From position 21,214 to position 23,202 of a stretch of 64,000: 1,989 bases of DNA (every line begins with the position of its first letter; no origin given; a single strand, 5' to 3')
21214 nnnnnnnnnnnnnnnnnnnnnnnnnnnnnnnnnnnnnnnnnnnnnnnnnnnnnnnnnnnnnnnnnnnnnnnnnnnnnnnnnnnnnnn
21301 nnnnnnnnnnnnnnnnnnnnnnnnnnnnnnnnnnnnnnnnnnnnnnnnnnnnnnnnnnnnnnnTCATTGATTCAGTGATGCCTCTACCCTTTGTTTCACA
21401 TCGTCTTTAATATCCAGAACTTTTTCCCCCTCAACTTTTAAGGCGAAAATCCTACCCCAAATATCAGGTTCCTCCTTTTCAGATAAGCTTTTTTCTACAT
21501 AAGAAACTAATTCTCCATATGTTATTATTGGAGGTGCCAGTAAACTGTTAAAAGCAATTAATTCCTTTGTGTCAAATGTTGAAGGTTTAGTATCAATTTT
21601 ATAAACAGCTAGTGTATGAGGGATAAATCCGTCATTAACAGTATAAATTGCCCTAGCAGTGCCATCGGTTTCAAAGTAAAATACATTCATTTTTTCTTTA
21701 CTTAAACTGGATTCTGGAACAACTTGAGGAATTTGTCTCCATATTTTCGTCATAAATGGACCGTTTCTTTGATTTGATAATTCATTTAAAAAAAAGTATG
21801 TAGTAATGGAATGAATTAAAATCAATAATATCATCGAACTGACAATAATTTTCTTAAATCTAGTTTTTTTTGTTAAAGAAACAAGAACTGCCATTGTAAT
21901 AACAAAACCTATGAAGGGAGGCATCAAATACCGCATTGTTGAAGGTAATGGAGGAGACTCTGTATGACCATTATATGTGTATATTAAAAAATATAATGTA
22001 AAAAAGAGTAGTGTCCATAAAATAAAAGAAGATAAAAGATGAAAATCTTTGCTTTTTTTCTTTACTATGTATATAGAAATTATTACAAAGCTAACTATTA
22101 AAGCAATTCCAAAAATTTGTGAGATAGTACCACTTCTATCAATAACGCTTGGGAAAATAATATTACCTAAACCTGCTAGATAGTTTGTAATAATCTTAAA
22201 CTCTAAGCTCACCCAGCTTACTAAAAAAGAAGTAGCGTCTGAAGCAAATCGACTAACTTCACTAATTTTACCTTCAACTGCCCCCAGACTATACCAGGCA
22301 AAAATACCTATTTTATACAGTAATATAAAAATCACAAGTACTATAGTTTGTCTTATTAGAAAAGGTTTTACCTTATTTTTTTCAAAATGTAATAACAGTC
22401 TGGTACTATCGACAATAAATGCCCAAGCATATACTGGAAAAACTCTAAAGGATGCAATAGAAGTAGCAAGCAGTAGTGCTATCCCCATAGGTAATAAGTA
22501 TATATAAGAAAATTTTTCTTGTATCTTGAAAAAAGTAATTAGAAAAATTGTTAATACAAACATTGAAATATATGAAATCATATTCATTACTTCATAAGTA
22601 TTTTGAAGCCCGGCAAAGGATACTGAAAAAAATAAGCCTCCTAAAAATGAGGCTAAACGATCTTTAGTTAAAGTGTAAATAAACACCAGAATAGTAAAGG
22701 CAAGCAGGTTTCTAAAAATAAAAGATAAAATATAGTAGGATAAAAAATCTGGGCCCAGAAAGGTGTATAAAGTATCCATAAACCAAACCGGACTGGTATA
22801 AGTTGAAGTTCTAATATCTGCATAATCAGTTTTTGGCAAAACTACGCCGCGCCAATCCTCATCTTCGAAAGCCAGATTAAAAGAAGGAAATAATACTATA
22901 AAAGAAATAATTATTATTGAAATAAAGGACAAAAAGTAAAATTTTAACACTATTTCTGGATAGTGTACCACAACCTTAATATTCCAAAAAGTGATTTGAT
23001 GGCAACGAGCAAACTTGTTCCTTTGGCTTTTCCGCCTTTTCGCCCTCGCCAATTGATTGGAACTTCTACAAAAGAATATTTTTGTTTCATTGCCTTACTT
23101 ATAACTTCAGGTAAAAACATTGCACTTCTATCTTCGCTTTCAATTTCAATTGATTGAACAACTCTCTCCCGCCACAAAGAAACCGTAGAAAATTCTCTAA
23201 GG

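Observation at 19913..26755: arn-like operon predicted to build a lipid-linked N-formylated amino sugar and transfer it by an ArnT-like GT-C enzyme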

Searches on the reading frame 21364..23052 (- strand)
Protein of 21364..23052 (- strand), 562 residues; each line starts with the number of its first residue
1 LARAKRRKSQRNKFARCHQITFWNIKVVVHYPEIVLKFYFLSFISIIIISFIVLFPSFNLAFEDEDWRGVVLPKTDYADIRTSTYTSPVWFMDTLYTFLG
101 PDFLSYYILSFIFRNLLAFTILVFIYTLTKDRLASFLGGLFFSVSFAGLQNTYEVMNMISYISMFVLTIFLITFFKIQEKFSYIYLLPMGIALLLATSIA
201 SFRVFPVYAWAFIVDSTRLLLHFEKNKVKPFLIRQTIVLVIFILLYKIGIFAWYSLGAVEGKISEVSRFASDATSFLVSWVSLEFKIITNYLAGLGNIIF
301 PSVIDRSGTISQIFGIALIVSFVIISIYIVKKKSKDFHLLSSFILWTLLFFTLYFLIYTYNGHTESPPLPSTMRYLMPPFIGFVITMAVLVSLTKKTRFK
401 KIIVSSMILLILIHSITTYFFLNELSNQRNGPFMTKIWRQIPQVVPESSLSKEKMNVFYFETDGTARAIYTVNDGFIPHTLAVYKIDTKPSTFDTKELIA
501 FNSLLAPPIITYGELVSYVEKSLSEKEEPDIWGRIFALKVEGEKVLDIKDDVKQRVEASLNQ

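Call 3: search_protein_families(library=pfam, proteins=[window:21364-23052:-], max_evalue=0.01)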
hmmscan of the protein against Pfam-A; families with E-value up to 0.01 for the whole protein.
window:21364-23052:- (562 aa): 0 families

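Call 4: search_protein_families(library=ncbifam, proteins=[window:21364-23052:-], max_evalue=0.01)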
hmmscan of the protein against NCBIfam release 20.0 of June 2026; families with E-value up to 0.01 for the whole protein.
window:21364-23052:- (562 aa): 0 families

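Call 15: find_homologous_proteins(query=window:21364-22965:-)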
Query window:21364-22965:- (533 aa): 22 proteins with E <= 0.001 among 8000 candidates.
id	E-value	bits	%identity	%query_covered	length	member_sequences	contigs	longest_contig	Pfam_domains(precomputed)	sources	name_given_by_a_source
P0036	0.0e+0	1121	100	98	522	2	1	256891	-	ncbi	ncbi:MAG: hypothetical protein AAB414_02440 [Patescibacteria group bacterium]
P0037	2.2e-224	764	66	99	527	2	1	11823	-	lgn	-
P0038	5.9e-224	763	66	98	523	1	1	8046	-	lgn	-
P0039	3.6e-223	760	66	99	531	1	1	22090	-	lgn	-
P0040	2.2e-222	757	65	100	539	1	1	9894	-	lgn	-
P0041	5.4e-205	700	60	99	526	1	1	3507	-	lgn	-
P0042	6.1e-187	641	57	99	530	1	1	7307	-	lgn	-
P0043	1.3e-186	639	55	99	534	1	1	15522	-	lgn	-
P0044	4.3e-182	625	56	99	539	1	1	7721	-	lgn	-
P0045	1.8e-179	616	54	98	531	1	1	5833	-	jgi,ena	-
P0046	9.1e-171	587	52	99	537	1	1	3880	-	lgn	-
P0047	2.1e-164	566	52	99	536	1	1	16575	-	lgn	-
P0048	2.1e-163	563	52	99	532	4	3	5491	-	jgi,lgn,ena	-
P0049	3.1e-159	549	51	99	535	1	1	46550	-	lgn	-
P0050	8.6e-154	531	48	99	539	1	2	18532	-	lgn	-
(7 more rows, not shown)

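Call 33: predict_structure(alignment_id=A2)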
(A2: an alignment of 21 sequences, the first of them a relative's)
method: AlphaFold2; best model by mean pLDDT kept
length: 522 residues; sequences in the alignment: 21
mean_pLDDT: 81.0   pTM: 0.83
mean pLDDT of the five models: 81.0, 78.1, 77.6, 74.5, 71.8
residues with pLDDT >= 90: 191; 70-90: 208; 50-70: 105; < 50: 18
segments of 3 or more residues with pLDDT < 50: 35-42
pLDDT, mean of each block of 10 residues (from residue 1): 89 87 58 49 58 71 78 92 96 96 78 63 93 90 92 91 89 93 87 94 83 58 61 66 75 91 85 95 92 89 95 80 65 81 96 91 95 93 86 81 81 82 84 63 52 61 71 85 66 86 90 90 80
secondary structure, 60 per line:
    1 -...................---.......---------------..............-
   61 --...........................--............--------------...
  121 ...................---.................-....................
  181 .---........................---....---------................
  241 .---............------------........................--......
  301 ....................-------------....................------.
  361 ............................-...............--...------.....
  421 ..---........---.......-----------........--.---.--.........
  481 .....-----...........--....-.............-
elements in order: H2-19 H24-30 H46-59 H63-89 H92-103 H118-139 H143-159 H161-181 H185-208 H212-215 H225-241 H245-256 H269-292 H295-320 H334-353 H360-388 H391-404 E416-422 H426-433 H437-443 H455-462 H472-485 H491-494 E495-501 E504-507 H509-521

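Call 36: fold_search(model_id=the predicted structure, library=pdb)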
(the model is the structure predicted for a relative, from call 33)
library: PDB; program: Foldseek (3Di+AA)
matches with E <= 10: 257; with E <= 0.001: 6
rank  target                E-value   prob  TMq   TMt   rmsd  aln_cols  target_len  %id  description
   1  8agc_A                1.3e-04  1.00  0.41  0.33  13.2       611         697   12  Structure of yeast oligosaccharylransferase complex with lipid-linked oligosaccharide and non-acceptor peptide bound (released 2022-12-07)
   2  7oci_F                4.1e-04  1.00  0.43  0.36  10.6       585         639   10  Cryo-EM structure of yeast Ost6p containing oligosaccharyltransferase complex (released 2022-02-16)
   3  6s7t_A                5.2e-04  1.00  0.38  0.30  16.7       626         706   10  Cryo-EM structure of human oligosaccharyltransferase complex OST-B (released 2019-12-18)
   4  8age_A                6.6e-04  1.00  0.43  0.36  10.6       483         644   13  Structure of yeast oligosaccharylransferase complex with acceptor peptide bound (released 2022-12-07)
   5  6ezn_F                8.9e-04  1.00  0.38  0.32  12.8       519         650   12  Cryo-EM structure of the yeast oligosaccharyltransferase (OST) complex (released 2018-01-17)
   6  6gxc_A                9.6e-04  1.00  0.40  0.31  13.3       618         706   13  Bacterial oligosaccharyltransferase PglB in complex with an inhibitory peptide and a reactive lipid-linked oligosaccha (released 2018-11-14)
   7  5ogl_A                1.5e-03  1.00  0.40  0.32  11.9       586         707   13  Structure of bacterial oligosaccharyltransferase PglB in complex with an acceptor peptide and an lipid-linked oligosac (released 2017-10-25)
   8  3rce_A                1.6e-03  1.00  0.41  0.33  12.1       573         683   14  Bacterial oligosaccharyltransferase PglB (released 2011-06-15)
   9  8pn9_A                1.6e-03  1.00  0.41  0.35  12.5       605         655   10  Structure of human oligosaccharyltransferase OST-A complex bound to NGI-1 (released 2024-05-08)
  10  3waj                  2.0e-03  1.00  0.40  0.29  13.9       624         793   11  Crystal structure of the Archaeoglobus fulgidus oligosaccharyltransferase (O29867_ARCFU) complex with Zn and sulfate (released 2013-10-30)
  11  6c26_A                4.6e-03  1.00  0.42  0.36  13.2       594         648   10  The Cryo-EM structure of a eukaryotic oligosaccharyl transferase complex (released 2018-01-31)
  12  7zli_A                5.8e-03  1.00  0.33  0.28  13.0       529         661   14  Cryo-EM structure of C-mannosyltransferase CeDPY19, in complex with Dol25-P-Man and bound to CMT2-Fab and anti-Fab nan (released 2023-01-11)
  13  7zlh_A                9.5e-03  1.00  0.34  0.28  11.5       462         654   14  Cryo-EM structure of C-mannosyltransferase CeDPY19, in apo state, bound to CMT2-Fab and anti-Fab nanobody (released 2023-01-11)
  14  8if8_B                9.5e-03  0.99  0.34  0.30  12.9       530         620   13  Arabinosyltransferase AftA (released 2023-05-31)
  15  9s6u_A                1.4e-02  0.99  0.35  0.34  10.2       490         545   13  Ternary cryo-EM structure of human ALG9 with Dol25-PP-GlcNAc2Man8, Dol25-P-Man and Fab (released 2026-03-18)
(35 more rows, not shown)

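Call 48: search_solved_structures(query=A2, max_evalue=10)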
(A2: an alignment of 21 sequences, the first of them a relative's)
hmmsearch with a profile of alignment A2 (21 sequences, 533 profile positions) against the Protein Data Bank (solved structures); distinct sequences matched with E-value up to 10: 1.
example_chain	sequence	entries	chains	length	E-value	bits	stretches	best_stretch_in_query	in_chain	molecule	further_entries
3fxd_A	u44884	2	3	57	0.23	13.3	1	488-530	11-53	Protein IcmQ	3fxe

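Call 49: search_protein_families(library=pfam, proteins=[window:21364-22932:-], max_evalue=10)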
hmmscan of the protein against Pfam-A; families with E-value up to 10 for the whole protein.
window:21364-22932:- (522 aa): 1 family
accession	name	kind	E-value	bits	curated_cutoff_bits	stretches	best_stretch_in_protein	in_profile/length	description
PF25686.1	Betaherpes_U91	-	6.1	6.7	27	1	351-390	8-44/157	Betaherpesvirus U91 protein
